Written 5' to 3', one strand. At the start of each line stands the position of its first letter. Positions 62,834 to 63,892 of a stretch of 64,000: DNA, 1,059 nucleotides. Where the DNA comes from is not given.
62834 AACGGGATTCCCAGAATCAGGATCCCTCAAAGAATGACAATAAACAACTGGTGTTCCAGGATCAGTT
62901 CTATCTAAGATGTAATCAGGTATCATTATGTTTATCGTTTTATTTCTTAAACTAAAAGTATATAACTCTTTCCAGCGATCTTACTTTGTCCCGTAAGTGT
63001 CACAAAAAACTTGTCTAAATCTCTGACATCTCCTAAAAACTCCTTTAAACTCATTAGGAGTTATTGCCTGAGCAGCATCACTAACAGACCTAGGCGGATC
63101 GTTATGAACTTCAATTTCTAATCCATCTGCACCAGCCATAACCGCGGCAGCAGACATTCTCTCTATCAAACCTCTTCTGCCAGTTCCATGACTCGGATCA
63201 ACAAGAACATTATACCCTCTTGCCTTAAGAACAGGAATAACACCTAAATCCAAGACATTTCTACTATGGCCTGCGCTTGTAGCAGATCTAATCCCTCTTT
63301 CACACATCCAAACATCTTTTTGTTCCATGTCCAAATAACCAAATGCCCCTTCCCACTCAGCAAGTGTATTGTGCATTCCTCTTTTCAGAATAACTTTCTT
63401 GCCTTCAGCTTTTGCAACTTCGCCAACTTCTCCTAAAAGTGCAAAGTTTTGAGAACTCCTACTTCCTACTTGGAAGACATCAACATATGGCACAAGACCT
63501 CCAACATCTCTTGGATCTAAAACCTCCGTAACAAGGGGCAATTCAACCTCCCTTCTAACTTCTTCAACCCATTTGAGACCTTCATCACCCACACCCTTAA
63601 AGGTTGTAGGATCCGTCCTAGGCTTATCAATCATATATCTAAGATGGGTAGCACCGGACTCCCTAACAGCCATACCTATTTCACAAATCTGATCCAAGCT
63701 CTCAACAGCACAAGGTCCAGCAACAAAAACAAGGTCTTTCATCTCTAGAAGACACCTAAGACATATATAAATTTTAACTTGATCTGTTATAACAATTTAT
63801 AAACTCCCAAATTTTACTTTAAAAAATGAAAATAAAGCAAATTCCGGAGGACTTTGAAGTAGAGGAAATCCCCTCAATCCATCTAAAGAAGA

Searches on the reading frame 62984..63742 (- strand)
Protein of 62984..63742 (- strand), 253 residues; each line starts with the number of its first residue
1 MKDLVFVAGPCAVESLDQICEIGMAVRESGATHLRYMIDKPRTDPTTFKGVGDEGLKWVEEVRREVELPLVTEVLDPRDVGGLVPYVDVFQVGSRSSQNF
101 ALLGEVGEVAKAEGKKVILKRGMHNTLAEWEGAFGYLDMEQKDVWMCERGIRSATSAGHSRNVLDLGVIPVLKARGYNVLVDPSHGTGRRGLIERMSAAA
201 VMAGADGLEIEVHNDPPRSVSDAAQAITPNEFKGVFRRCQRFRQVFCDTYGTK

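Call 69: search_protein_families(library=pfam, proteins=[window:62984-63742:-], max_evalue=0.0001)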
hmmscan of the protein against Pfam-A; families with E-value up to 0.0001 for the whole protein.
window:62984-63742:- (253 aa): 2 families
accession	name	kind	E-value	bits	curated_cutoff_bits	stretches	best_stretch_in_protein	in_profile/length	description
PF00793.26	DAHP_synth_1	-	3.4e-49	167.6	25.5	1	4-233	18-255/270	DAHP synthetase I family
PF03102.20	NeuB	-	4.3e-05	23.5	22.1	0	57-245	59-235/241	NeuB family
